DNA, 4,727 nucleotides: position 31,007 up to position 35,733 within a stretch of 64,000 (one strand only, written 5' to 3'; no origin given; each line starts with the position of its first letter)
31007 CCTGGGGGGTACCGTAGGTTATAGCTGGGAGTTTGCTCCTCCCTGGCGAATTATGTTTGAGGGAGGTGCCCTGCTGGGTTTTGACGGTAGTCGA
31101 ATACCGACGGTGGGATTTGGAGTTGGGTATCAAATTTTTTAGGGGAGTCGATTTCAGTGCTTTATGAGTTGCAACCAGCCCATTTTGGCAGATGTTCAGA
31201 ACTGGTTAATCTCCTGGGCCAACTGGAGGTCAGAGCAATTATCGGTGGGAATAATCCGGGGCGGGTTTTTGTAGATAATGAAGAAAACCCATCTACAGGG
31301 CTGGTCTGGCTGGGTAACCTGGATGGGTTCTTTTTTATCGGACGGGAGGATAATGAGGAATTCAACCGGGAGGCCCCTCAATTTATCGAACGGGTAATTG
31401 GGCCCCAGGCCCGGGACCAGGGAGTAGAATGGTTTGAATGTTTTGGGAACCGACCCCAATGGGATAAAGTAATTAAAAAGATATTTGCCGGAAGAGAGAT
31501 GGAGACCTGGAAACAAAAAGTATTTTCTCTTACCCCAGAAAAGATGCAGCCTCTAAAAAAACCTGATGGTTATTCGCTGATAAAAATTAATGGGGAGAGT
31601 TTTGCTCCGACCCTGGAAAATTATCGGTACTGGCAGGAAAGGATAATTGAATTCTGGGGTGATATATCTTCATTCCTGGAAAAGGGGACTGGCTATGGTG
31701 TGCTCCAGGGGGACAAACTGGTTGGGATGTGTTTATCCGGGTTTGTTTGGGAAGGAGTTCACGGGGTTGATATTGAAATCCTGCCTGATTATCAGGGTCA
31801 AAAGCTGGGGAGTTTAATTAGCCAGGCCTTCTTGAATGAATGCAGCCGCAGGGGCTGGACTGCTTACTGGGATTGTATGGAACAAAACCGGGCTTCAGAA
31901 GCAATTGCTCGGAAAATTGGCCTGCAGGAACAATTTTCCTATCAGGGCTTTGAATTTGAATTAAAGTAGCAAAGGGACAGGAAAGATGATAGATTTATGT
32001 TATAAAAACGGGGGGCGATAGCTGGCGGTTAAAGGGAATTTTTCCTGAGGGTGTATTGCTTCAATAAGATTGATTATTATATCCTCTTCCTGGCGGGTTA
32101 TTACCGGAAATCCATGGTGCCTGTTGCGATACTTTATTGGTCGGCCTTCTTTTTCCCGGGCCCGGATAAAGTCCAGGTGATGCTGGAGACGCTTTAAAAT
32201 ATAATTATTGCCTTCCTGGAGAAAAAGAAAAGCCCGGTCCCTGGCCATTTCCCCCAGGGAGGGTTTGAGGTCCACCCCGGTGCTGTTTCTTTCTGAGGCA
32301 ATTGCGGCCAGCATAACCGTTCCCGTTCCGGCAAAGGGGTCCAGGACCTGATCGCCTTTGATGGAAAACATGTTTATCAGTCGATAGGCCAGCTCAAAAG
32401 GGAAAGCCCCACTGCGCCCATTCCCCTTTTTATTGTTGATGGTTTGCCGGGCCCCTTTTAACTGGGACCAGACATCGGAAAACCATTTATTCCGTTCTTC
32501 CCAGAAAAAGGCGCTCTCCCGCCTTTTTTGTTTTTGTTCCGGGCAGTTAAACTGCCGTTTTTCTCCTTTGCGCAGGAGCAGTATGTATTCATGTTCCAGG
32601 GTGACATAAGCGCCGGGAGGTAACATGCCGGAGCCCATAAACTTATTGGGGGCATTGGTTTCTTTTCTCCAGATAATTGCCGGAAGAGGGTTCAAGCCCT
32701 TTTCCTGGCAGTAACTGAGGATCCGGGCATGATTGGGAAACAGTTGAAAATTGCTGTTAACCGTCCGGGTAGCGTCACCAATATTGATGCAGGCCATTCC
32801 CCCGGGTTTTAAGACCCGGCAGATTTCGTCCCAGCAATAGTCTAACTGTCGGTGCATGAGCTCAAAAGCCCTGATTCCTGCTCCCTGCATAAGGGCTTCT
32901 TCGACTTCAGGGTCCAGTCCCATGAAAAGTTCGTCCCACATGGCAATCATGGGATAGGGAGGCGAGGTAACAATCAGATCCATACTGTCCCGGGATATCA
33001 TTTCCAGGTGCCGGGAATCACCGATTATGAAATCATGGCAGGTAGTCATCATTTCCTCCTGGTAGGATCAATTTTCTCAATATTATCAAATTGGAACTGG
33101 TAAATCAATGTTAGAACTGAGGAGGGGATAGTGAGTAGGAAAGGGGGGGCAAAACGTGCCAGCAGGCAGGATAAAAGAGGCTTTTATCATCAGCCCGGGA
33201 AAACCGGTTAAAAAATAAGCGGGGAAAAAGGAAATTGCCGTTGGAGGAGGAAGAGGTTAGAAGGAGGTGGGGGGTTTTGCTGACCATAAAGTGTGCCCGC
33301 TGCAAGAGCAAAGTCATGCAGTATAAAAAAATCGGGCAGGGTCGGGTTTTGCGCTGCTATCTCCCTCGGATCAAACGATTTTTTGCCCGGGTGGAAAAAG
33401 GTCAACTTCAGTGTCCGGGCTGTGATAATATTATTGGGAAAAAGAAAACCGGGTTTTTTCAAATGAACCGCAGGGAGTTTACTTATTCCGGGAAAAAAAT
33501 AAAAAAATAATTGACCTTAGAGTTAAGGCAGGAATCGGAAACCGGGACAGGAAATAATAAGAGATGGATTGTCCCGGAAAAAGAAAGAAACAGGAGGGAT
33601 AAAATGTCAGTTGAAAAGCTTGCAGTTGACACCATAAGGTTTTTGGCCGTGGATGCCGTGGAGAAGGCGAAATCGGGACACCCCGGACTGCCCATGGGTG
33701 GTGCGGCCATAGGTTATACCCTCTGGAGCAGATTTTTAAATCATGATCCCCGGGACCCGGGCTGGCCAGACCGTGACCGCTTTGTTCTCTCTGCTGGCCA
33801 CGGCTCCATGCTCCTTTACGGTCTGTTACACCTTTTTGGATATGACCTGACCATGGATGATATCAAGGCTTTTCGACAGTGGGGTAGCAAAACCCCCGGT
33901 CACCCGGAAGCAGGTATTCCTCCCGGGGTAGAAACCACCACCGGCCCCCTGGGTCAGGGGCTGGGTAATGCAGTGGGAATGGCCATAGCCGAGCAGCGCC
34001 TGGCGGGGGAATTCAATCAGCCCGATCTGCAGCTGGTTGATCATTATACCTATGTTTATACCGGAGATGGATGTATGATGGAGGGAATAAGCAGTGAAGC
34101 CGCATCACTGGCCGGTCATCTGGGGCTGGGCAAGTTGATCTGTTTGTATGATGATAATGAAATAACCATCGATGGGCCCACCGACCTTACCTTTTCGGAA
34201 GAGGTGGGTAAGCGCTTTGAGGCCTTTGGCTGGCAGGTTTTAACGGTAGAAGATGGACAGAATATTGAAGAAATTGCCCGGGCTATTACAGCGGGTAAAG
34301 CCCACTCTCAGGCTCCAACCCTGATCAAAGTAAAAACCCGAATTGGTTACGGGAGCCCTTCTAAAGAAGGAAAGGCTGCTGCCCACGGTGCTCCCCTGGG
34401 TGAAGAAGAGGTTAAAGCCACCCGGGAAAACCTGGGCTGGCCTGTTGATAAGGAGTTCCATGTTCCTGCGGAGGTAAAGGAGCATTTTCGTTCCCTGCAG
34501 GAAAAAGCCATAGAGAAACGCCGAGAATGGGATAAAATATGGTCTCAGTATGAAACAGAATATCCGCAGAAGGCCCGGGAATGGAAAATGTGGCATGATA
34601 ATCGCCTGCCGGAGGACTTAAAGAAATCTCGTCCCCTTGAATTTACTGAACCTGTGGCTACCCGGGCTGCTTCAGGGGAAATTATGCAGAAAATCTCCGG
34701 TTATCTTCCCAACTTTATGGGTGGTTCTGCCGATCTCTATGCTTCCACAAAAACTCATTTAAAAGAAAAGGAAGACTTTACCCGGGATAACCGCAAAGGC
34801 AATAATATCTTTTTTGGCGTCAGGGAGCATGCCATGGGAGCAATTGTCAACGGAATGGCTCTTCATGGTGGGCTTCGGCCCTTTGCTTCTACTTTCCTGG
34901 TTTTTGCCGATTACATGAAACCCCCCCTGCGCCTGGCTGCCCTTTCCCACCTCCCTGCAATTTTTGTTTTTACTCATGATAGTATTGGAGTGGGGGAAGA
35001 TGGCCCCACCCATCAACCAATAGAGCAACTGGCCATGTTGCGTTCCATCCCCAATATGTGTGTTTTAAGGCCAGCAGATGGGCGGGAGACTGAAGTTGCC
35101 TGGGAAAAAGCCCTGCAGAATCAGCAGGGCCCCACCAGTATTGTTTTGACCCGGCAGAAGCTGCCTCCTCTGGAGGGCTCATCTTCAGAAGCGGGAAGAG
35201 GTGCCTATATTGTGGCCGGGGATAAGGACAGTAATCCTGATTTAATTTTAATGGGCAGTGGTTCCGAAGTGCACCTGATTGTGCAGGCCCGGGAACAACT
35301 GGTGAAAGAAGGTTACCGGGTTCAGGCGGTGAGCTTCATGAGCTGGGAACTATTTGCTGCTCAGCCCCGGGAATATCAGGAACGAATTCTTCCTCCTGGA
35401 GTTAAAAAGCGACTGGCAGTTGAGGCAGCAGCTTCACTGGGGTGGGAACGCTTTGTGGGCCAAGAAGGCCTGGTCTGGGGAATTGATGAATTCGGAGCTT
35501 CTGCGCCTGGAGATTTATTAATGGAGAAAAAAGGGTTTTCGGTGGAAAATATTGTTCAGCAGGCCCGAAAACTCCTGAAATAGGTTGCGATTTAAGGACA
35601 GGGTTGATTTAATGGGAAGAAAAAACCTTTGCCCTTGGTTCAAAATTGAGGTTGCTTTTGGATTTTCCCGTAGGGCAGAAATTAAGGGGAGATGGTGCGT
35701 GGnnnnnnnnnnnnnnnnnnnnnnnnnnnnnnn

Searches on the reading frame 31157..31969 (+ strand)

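Call 42: search_protein_families(library=pfam, proteins=[window:31157-31969:+], max_evalue=0.0001)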
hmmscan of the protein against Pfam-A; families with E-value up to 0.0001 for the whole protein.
window:31157-31969:+ (270 aa): 3 families
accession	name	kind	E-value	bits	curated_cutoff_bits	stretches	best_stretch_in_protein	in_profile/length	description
PF12746.13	GNAT_acetyltran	-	4.1e-44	151.5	26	1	22-264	10-242/243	GNAT acetyltransferase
PF00583.31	Acetyltransf_1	-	1.1e-08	35.8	20.7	1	167-255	27-115/116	Acetyltransferase (GNAT) family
PF13302.13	Acetyltransf_3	-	3.2e-05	25.1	25.4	1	155-257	36-138/138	Acetyltransferase (GNAT) domain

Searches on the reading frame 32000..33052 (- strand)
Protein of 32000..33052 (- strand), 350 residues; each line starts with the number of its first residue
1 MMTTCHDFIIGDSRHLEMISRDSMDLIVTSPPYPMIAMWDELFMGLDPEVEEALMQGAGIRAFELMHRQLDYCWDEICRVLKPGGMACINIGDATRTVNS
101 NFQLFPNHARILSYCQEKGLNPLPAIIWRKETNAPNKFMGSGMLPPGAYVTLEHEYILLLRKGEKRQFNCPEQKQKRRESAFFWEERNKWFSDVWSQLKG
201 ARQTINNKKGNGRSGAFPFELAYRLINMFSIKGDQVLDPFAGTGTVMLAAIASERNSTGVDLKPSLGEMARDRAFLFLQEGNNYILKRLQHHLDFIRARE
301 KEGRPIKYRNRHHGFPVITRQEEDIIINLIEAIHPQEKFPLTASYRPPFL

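Call 42: search_protein_families(library=pfam, proteins=[window:32000-33052:-], max_evalue=0.0001)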
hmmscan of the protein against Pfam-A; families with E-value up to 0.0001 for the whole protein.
window:32000-33052:- (350 aa): 1 family
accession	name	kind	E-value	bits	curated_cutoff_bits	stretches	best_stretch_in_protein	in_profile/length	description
PF01555.25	N6_N4_Mtase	-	1.3e-37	130.4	26.7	1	25-269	2-218/221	DNA methylase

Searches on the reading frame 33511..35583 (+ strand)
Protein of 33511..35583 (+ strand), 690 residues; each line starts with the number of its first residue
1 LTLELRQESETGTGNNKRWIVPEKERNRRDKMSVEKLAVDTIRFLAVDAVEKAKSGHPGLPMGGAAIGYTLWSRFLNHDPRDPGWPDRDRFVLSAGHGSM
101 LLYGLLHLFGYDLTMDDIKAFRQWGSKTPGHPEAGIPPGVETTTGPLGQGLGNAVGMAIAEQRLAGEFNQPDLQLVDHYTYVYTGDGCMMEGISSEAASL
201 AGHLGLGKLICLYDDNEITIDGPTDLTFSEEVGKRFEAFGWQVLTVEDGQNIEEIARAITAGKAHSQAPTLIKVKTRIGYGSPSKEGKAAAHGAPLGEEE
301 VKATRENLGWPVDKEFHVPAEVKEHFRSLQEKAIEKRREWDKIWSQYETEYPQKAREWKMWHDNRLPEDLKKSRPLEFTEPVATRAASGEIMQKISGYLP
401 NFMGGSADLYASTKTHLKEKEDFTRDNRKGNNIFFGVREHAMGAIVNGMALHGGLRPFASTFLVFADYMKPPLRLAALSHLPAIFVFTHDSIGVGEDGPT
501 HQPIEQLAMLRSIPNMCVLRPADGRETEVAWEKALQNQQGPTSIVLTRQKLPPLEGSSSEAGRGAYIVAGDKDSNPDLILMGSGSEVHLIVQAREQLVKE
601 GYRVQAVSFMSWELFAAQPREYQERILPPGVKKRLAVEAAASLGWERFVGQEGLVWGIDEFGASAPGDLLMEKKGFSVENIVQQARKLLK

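Call 42: search_protein_families(library=pfam, proteins=[window:33511-35583:+], max_evalue=0.0001)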
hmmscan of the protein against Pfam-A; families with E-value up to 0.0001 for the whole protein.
window:33511-35583:+ (690 aa): 3 families
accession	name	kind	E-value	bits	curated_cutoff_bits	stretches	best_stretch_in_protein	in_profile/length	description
PF00456.26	Transketolase_N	-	6.6e-146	486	22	1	35-367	2-334/334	Transketolase, thiamine diphosphate binding domain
PF02779.29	Transket_pyr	-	2.7e-52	177.3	27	1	381-552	2-173/174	Transketolase, pyrimidine binding domain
PF22613.1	Transketolase_C_1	-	1.2e-36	125.7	27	1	564-676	1-112/113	Transketolase-like TK C-terminal domain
